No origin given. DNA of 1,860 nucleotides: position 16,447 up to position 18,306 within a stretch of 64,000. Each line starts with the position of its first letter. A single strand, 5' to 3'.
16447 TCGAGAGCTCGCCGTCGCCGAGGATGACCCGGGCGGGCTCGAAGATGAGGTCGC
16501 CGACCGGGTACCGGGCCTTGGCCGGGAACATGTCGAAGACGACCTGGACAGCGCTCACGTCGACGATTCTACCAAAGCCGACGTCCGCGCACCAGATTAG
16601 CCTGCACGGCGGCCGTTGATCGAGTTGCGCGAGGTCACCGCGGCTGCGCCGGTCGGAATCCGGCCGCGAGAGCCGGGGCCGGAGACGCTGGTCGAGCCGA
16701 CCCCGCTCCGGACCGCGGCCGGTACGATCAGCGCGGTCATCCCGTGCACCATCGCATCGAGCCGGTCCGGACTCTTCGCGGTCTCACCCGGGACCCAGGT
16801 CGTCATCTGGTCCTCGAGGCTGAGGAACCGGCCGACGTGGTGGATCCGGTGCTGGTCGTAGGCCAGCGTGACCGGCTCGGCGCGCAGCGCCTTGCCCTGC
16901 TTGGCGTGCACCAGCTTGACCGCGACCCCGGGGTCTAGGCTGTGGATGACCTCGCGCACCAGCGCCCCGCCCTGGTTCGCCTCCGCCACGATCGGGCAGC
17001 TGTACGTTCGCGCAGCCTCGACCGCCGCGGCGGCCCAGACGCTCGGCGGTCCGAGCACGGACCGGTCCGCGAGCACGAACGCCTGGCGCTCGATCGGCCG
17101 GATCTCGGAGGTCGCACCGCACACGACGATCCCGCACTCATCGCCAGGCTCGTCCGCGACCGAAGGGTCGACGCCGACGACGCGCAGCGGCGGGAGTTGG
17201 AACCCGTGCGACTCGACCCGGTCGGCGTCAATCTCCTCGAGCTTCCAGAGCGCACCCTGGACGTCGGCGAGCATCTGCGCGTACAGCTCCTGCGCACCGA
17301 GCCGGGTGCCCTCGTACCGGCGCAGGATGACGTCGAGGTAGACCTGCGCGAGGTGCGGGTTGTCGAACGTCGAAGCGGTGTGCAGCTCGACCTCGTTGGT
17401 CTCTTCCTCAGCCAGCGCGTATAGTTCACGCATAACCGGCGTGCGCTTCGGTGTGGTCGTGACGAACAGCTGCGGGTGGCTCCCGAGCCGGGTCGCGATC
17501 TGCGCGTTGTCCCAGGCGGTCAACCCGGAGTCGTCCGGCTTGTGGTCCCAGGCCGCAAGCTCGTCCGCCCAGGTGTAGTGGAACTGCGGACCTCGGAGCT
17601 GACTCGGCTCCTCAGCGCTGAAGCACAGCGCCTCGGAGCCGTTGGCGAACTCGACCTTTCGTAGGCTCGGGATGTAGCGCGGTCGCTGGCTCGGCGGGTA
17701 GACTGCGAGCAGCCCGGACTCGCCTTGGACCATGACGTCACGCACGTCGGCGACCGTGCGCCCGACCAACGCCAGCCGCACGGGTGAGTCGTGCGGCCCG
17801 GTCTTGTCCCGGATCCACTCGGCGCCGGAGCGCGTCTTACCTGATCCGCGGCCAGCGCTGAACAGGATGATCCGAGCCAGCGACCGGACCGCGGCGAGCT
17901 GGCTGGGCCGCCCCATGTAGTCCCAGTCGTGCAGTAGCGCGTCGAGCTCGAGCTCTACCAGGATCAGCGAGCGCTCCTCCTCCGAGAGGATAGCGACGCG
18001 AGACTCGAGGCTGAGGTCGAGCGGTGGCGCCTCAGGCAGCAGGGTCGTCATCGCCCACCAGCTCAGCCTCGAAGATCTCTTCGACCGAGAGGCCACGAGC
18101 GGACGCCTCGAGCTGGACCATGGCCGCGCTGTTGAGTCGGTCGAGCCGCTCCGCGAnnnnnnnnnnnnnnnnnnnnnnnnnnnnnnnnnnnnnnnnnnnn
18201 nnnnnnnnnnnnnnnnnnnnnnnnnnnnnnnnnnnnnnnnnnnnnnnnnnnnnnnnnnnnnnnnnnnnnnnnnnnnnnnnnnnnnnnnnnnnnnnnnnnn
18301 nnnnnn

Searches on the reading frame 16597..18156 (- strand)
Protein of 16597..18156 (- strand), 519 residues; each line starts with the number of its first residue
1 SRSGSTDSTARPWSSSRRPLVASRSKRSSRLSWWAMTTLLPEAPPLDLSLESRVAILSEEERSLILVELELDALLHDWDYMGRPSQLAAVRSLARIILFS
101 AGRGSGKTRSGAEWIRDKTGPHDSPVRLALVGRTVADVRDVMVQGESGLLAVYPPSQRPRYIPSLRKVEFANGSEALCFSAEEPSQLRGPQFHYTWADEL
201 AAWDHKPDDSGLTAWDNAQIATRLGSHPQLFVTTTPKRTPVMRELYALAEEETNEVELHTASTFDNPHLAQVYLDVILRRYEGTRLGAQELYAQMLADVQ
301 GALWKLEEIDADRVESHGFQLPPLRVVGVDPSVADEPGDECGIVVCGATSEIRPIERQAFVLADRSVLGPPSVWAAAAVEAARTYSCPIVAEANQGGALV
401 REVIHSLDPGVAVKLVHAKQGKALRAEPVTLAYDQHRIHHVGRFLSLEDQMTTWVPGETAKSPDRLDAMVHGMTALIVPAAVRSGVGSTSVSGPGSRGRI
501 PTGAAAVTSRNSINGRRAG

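Call 11: search_protein_families(library=pfam, proteins=[window:16597-18156:-], max_evalue=0.001)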
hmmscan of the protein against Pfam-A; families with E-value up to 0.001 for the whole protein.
window:16597-18156:- (519 aa): 2 families
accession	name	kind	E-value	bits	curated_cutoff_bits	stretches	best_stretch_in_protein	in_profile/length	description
PF03237.21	Terminase_6N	-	2e-17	64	22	1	98-309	1-213/215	Terminase large subunit, T4likevirus-type, N-terminal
PF17289.8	Terminase_6C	-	1.2e-08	35.5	22.6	1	327-474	1-153/155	Terminase RNaseH-like domain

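Call 38: search_dna_similar(query=window:16597-18156:-, collection=phages, mode=protein, max_rows=15)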
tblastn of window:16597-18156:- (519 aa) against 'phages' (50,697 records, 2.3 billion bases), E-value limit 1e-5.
Records with a match: 276; places in all: 289; records where one place covers at least 80% of the query: 24.
Best place of each record, by identity: <60% 276.
By first word of the organism name: Gordonia 82; Vibrio 64; Microbacterium 50; Arthrobacter 18; Caulobacter 6; Escherichia 6; Streptomyces 5; Salinibacter 5; Pseudomonas 5; Bacteriophage 4; and 18 more.
By host as written in the record: Gordonia terrae 3612 72; - 62; Microbacterium foliorum NRRL B-24224 31; Microbacterium foliorum NRRL B-24224 SEA 12; Arthrobacter globiformis B-2979 8; Gordonia terrae CAG3 6; Microbacterium paraoxydans NRRL B-14843 5; Escherichia coli K-12 5; and 46 more.
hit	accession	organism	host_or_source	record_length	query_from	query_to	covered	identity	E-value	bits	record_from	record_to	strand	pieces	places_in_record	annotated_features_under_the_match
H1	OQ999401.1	Actinomycetia phage DSL-LC01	Actinomycetia bacterium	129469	49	478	83%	53.9%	2e-135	438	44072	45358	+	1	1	terminase large subunit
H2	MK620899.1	Gordonia phage GodonK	Gordonia terrae 3612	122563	44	478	84%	50.9%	1e-122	401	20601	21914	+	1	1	61: terminase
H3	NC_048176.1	Gordonia phage GodonK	Gordonia terrae 3612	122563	44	478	84%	50.9%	1e-122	401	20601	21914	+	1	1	61: terminase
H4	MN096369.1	Gordonia phage Phendrix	Gordonia terrae 3612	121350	44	478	84%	50.9%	2e-122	401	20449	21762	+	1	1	60: terminase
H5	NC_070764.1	Gordonia phage Phendrix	Gordonia terrae 3612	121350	44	478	84%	50.9%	2e-122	401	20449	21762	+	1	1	60: terminase large subunit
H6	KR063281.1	Gordonia phage GMA2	Gordonia malaquae A448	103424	47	478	83%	50.0%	7e-125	408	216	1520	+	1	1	putative terminase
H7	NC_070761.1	Gordonia phage GMA2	Gordonia malaquae A448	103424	47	478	83%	50.0%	7e-125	408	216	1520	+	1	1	terminase large subunit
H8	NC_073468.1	Microbacterium phage Pumpernickel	Microbacterium paraoxydans NRRL B-14843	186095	45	478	84%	48.4%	3e-104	417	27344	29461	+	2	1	75: terminase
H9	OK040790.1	Microbacterium phage Pumpernickel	Microbacterium paraoxydans NRRL B-14843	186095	45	478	84%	48.4%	3e-104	417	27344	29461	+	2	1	75: terminase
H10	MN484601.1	Gordonia phage Sixama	Gordonia terrae 3612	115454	47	478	83%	47.7%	5e-115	379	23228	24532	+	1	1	62: terminase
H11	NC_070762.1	Gordonia phage Sixama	Gordonia terrae 3612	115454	47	478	83%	47.7%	5e-115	379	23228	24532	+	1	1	62: terminase large subunit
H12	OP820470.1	Gordonia phage Mareelih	Gordonia terrae CAG3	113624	47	478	83%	47.5%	6e-115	379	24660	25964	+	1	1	67: terminase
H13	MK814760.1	Gordonia phage Forza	Gordonia terrae 3612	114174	47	478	83%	47.5%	6e-115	379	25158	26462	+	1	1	69: terminase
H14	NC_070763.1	Gordonia phage Forza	Gordonia terrae 3612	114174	47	478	83%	47.5%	6e-115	379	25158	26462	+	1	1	69: terminase large subunit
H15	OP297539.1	Gordonia phage BlueNGold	Gordonia terrae 3612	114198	47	478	83%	47.5%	6e-115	379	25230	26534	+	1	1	67: terminase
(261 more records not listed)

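Call 51: get_annotated_region(hit=H1, flank=16000)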
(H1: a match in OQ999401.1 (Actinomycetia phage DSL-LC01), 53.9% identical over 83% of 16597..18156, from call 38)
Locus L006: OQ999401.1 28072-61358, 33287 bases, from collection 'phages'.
description: Actinomycetia phage DSL-LC01, complete genome.
organism: Actinomycetia phage DSL-LC01 (NCBI taxid 3058956)
taxonomy: Viruses; Duplodnaviria; Heunggongvirae; Uroviricota; Caudoviricetes
host: Actinomycetia bacterium; source: water sample of Dishui Lake; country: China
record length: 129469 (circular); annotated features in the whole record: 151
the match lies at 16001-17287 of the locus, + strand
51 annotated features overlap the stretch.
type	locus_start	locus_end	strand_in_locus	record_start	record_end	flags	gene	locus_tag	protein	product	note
CDS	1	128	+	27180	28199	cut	-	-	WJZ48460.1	AAA family ATPase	-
CDS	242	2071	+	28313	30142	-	-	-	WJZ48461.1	cobalamin biosynthesis protein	-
CDS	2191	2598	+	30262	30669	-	-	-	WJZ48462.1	hypothetical protein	-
CDS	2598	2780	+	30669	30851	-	-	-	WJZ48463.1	hypothetical protein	-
CDS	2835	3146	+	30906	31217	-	-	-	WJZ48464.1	hypothetical protein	-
CDS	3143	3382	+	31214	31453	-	-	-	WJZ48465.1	hypothetical protein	-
CDS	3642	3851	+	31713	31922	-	-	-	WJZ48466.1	hypothetical protein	-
CDS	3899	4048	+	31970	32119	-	-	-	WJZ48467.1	hypothetical protein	-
CDS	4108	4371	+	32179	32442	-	-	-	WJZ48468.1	hypothetical protein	-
CDS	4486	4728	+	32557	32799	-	-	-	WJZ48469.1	hypothetical protein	-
CDS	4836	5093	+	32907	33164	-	-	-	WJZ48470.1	hypothetical protein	-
CDS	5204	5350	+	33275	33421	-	-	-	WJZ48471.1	hypothetical protein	-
CDS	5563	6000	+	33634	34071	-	-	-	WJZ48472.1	hypothetical protein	-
CDS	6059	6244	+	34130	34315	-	-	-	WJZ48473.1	hypothetical protein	-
CDS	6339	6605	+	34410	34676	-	-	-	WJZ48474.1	hypothetical protein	-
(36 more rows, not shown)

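Call 52: get_annotated_region(hit=H2, flank=16000)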
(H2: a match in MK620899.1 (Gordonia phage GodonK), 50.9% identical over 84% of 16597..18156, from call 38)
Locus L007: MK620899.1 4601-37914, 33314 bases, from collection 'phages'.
description: Gordonia phage GodonK, complete genome.
organism: Gordonia phage GodonK (NCBI taxid 2562192)
taxonomy: Viruses; Duplodnaviria; Heunggongvirae; Uroviricota; Caudoviricetes; Godonkavirus; Godonkavirus godonK
host: Gordonia terrae 3612; source: soil; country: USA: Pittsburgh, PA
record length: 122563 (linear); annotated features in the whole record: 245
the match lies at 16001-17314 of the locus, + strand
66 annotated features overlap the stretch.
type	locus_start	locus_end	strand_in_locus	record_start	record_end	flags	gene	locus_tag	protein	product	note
CDS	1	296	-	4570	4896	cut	11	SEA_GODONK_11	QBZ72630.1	hypothetical protein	-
CDS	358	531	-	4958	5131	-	12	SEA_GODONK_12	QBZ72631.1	hypothetical protein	-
CDS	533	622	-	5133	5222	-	13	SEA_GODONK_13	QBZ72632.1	hypothetical protein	-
CDS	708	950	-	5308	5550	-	14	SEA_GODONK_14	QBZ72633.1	hypothetical protein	-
CDS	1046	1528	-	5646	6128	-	15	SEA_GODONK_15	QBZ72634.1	hypothetical protein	-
CDS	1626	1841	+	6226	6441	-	16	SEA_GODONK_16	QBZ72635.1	hypothetical protein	-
CDS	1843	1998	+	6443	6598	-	17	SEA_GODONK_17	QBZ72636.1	hypothetical protein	-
CDS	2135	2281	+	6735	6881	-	18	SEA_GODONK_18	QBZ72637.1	hypothetical protein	-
CDS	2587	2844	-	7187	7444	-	19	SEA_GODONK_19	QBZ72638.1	hypothetical protein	-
CDS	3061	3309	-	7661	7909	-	20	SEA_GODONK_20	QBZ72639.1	hypothetical protein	-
CDS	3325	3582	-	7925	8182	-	21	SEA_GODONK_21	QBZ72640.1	hypothetical protein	-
CDS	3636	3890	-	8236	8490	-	22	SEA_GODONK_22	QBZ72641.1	hypothetical protein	-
CDS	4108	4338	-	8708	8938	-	23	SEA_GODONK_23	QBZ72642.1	hypothetical protein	-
CDS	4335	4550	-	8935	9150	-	24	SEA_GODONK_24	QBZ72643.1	hypothetical protein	-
CDS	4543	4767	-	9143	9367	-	25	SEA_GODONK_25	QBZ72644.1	hypothetical protein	-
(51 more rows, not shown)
